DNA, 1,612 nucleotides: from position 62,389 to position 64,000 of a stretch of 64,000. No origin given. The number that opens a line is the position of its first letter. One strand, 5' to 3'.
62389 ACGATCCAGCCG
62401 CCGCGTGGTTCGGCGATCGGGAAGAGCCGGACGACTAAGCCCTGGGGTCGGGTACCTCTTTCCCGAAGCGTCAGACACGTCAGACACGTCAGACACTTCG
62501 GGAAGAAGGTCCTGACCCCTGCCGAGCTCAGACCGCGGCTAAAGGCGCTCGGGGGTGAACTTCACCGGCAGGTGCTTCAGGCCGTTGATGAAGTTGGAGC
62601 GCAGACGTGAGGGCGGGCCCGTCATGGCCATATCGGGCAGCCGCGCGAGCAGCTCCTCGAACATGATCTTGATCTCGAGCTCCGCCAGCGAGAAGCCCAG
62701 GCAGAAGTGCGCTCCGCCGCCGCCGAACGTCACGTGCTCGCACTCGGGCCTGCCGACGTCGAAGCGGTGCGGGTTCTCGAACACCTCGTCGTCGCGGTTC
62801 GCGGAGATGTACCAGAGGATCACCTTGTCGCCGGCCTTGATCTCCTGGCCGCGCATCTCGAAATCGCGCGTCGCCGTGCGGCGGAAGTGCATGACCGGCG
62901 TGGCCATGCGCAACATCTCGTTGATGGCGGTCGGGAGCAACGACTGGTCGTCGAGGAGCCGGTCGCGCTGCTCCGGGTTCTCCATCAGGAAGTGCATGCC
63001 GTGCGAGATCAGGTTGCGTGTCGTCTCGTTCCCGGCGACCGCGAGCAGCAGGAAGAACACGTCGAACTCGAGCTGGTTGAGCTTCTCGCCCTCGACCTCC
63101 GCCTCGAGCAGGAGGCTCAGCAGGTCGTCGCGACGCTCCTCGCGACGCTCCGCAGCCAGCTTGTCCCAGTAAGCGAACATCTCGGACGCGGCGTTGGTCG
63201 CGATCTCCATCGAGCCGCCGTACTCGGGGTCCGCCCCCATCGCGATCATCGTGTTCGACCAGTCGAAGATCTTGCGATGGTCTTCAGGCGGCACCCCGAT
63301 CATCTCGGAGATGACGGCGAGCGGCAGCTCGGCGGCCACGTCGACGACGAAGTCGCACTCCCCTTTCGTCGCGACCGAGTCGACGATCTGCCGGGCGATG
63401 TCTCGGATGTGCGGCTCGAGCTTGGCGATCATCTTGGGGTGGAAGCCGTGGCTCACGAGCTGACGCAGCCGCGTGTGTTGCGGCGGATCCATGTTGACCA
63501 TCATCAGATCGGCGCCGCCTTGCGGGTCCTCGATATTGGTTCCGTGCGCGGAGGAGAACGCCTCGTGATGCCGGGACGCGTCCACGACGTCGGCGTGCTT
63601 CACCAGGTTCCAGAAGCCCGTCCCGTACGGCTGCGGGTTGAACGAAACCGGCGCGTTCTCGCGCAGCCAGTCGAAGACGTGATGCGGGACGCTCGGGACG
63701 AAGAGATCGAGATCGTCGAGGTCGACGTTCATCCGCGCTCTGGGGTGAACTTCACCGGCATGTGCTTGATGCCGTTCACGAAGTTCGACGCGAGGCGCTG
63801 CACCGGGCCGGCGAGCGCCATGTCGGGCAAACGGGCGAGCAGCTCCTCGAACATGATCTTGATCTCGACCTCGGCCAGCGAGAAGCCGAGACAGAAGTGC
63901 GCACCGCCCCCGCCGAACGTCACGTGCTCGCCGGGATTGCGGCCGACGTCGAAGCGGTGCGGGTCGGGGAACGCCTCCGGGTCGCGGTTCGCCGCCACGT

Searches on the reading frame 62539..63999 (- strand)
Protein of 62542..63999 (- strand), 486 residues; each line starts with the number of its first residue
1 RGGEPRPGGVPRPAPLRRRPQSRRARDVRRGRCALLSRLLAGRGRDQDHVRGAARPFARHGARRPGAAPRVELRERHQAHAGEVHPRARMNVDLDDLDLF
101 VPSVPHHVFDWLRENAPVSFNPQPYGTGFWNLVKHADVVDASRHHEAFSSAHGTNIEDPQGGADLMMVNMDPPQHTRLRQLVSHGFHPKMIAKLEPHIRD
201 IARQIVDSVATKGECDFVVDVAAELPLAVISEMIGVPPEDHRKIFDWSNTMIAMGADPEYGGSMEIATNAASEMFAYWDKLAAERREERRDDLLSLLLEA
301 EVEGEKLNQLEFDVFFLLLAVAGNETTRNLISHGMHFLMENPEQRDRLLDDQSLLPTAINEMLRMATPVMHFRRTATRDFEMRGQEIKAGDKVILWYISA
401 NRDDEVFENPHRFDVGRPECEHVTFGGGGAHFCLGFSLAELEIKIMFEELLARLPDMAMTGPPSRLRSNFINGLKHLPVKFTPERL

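Call 9: search_protein_families(library=pfam, proteins=[window:62542-63999:-])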
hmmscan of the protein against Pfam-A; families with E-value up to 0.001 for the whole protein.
window:62542-63999:- (486 aa): 1 family
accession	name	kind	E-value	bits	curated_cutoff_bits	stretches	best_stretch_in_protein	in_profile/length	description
PF00067.27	p450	-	1.8e-31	109.9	22.8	1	269-453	211-431/462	Cytochrome P450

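Call 35: search_solved_structures(query=window:62542-63732:-, max_evalue=1e-20)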
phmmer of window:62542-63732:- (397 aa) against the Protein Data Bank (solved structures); distinct sequences matched with E-value up to 1e-20: 379 (the best 60 are shown).
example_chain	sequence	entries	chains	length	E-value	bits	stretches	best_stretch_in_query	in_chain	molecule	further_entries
8vxi_A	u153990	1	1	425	1.7e-154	517.8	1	2-396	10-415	CYP125MRCA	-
8vxg_A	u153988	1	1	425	2.5e-153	513.9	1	2-396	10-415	CYP125MRCA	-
6t0f_A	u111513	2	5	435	4.4e-101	341.9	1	5-392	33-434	Methyl-branched lipid omega-hydroxylase | CYP124 in complex with inhibitor compound 5'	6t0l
2wm4_A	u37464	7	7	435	4.7e-101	341.8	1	5-392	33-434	PUTATIVE CYTOCHROME P450 124 | Methyl-branched lipid omega-hydroxylase | CYP124 in complex with inhibitor carbethoxyhexyl imidazole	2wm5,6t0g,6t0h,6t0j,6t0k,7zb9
8fjo_A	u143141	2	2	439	3.1e-95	322.7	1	19-393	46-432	Cytochrome P450 124A1, Cyp124A1 | Cytochrome P450 124A1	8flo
6cvc_A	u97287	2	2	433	3.5e-95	322.5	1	19-392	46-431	Cytochrome P450 124A1, Cyp124A1 | Cytochrome P450 124A1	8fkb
8gdi_A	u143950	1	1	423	3.8e-95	322.4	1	19-392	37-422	Cytochrome P450 124A1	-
5dqn_A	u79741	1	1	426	1.3e-93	317.3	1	7-393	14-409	Cytochrome P450 CYP125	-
4apy_A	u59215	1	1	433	1.7e-93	316.9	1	7-393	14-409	P450 HEME-THIOLATE PROTEIN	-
2xn8_A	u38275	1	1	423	5.6e-88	298.8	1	4-393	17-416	PUTATIVE CYTOCHROME P450 125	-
2xc3_A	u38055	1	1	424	5.7e-88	298.7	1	4-393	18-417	PUTATIVE CYTOCHROME P450 125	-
7qwn_A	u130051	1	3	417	5.7e-88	298.7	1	4-393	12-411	Steroid C26-monooxygenase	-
7r1i_A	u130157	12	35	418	5.8e-88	298.7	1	4-393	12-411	Steroid C26-monooxygenase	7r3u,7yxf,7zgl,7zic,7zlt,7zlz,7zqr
2x5l_A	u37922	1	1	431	6e-88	298.7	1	4-393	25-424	PUTATIVE CYTOCHROME P450 125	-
3ivy_A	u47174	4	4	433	6.6e-88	298.5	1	4-393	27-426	Cytochrome P450 CYP125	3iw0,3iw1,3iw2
2x5w_A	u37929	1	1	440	7e-88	298.4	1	4-393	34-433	PUTATIVE CYTOCHROME P450 125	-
6bld_A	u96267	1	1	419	7e-86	291.8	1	20-392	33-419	Cytochrome P450 268A2 Cyp268A2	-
5li6_A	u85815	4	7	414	1e-76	261.7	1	2-391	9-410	Putative cytochrome P450 126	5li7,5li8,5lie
7smz_A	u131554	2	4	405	2.8e-76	260.3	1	2-396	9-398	Cytochrome P450 142A3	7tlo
7sh5_A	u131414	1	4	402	8.9e-76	258.6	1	2-396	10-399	Cytochrome P450 142A3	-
2xkr_A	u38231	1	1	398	1.6e-75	257.8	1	2-395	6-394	PUTATIVE CYTOCHROME P450 142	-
2yoo_A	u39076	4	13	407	1.2e-73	251.5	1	12-395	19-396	P450 HEME-THIOLATE PROTEIN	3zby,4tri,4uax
6hqg_A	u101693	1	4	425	3.3e-70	240.2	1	7-392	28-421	Cytochrome P450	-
1cpt_A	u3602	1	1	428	9.2e-70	238.8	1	16-393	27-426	CYTOCHROME P450-TERP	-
8euh_A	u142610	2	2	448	1.1e-69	238.5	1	16-393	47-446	Cytochrome P450-terp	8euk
8eul_A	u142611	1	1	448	1.3e-69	238.3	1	16-393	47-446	Cytochrome P450-terp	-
8b2p_A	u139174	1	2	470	1.7e-67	231.4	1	19-394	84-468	Cytochrome P450 alkane hydroxylase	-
4rm4_A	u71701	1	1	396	1.5e-66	228.2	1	17-391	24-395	Cytochrome P450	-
5l90_A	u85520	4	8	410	6.8e-66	226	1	18-391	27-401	Cytochrome P450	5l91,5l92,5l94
6hqw_A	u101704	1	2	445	1.8e-65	224.6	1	5-392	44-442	Cytochrome P450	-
6gmf_A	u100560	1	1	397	3.5e-65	223.7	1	7-393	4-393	Putative cytochrome P450 hydroxylase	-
5ofq_A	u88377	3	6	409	3.5e-65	223.7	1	15-391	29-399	Cytochrome P450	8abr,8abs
4l0e_A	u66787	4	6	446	4.1e-65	223.5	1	22-395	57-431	P450 monooxygenase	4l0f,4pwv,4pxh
7y9o_A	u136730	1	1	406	4.1e-65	223.5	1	16-389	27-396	Cytochrome P450 monooxygenase YjiB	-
5fyf_A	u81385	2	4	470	1.8e-64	221.4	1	18-395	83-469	CYTOCHROME P450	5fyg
9kki_A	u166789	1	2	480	3.8e-64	220.3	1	18-396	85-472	Cytochrome P450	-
8hgd_B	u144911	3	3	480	3.9e-64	220.3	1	18-396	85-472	Cytochrome P450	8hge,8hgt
9uy0_A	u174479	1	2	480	5.2e-64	219.8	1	18-396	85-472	Cytochrome P450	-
7y97_A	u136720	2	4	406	8e-64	219.2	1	16-389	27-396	Cytochrome P450 monooxygenase YjiB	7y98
9ixl_B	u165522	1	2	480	1.4e-63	218.5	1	18-396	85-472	Cytochrome P450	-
6hqd_A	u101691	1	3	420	7.3e-63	216.1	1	3-392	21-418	Cytochrome P450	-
9vfd_A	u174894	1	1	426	7.7e-63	216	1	3-392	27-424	Cytochrome P450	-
3tkt_A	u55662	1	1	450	2.2e-62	214.5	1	77-392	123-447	Cytochrome P450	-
6gk5_A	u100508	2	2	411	3.3e-62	213.9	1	74-370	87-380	Cytochrome P450 CYP267B1 protein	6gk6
4yzr_A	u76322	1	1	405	2.6e-61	210.9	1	75-392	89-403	Polyketide biosynthesis cytochrome P450 PksS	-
2jjn_A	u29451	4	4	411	6.2e-61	209.7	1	20-390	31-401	CYTOCHROME P450 113A1 | ERYTHROMYCIN B/D C-12 HYDROXYLASE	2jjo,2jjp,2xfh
8yhn_A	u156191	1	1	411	1.2e-60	208.8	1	75-390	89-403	Cytochrome P450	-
7ant_A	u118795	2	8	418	1.8e-60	208.2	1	3-392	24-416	Cytochrome P450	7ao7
3rwl_A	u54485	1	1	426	2.5e-60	207.7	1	4-390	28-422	Cytochrome P450 alkane hydroxylase 1 CYP153A7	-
5vws_A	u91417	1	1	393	3.4e-59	204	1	38-368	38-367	Cytochrome P450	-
2wgy_A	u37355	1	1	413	4.5e-57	197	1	19-370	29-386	CYTOCHROME P450 130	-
7wex_A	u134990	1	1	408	9.1e-57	196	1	15-391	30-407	Cytochrome P450 hydroxylase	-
5cje_A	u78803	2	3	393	1.5e-56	195.3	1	4-391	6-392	Cytochrome P450 hydroxylase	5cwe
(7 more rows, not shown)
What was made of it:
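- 62539..64000 (-): Two tandem CYP125-like P450 genes: P450a 62539-63732, and P450b from 63729 to the window end (truncated). They are context only; their promoter lies outside the window. P450a's best solved relative is the CYP125 ancestral reconstruction 8vxi at E 1.7e-154, followed by CYP124, CYP125 and CYP142 (call 35).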

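Call 40: find_encoding_contigs(protein=window:62539-63732:-, flank=10000, max_places=6)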
Protein window:62539-63732:- (397 aa): no gene with exactly this product is on record in the collection.
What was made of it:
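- Tried and rejected: P450a is not on record (call 40).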

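Call 46: search_protein_families(library=ncbifam, proteins=[window:62542-63732:-], max_evalue=1e-10)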
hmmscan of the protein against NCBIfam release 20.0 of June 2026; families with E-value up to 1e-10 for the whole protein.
window:62542-63732:- (397 aa): 8 families
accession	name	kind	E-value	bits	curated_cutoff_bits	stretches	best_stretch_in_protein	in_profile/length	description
NF041802.1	P450_SolI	exception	6.1e-61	206.2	850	1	9-390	25-420/424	solanimycin biosynthesis cytochrome P450 SolI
NF041177.1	Cyp119_Thmprot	equivalog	3.9e-57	193.7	680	1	35-392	15-366/368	cytochrome P450 Cyp119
TIGR04538.1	P450_cycloAA_1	subfamily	5.3e-47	160.5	500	1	16-371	11-372/395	cytochrome P450, cyclodipeptide synthase-associated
TIGR04458.1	CYP450_TxtE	equivalog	7.6e-42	143.4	500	1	77-390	83-400/403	4-nitrotryptophan synthase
TIGR04515.1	P450_rel_GT_act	subfamily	2.8e-39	135.6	343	1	73-390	87-385/386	P450-derived glycosyltransferase activator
NF045816.1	PentlenlactSyn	equivalog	7.5e-39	133.5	700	1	82-392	87-396/396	pentalenolactone synthase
NF050147.1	aminopyruv_ApyO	equivalog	3.3e-13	49.1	525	1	53-364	55-392/444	RiPP biosynthesis cytochrome P450 ApyO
NF051859.1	AlbFlvMonOxTrpSyn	equivalog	4.6e-13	48.5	700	0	180-332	214-386/457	bifunctional albaflavenone monooxygenase/terpene synthase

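Call 49: find_related_loci(query=window:62542-63732:-, collection=metagenome_contigs, flank=10000)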
Query window:62542-63732:- (397 aa) in metagenome_contigs; peptide patterns used: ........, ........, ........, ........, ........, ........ (x = any residue, [..] = any of these).
77 stretches matched a pattern; 37 encode a relative of the query (tblastn E <= 1e-3); 37 distinct loci.
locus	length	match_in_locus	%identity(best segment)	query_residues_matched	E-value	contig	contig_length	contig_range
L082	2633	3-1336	97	1-397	0e+0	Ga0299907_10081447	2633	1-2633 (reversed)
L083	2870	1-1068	85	38-393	0e+0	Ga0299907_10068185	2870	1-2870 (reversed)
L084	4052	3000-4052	70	1-349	1e-173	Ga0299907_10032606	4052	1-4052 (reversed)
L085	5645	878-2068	59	1-396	2e-150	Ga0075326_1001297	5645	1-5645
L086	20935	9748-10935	54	3-395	6e-134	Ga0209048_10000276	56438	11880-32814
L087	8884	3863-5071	50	3-393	2e-121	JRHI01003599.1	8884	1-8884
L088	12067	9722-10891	50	19-392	4e-116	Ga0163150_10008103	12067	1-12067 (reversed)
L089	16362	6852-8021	50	19-392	4e-116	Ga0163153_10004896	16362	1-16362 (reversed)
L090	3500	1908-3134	43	2-393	2e-103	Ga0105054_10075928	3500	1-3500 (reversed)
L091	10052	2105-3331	43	2-393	7e-101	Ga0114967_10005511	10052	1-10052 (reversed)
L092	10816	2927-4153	43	2-393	2e-100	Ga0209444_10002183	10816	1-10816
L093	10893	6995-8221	43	2-393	2e-100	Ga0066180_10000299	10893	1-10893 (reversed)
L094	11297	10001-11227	42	2-393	7e-100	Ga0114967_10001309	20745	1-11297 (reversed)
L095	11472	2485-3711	42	2-393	6e-100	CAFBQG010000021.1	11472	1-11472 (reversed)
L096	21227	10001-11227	42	2-393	6e-100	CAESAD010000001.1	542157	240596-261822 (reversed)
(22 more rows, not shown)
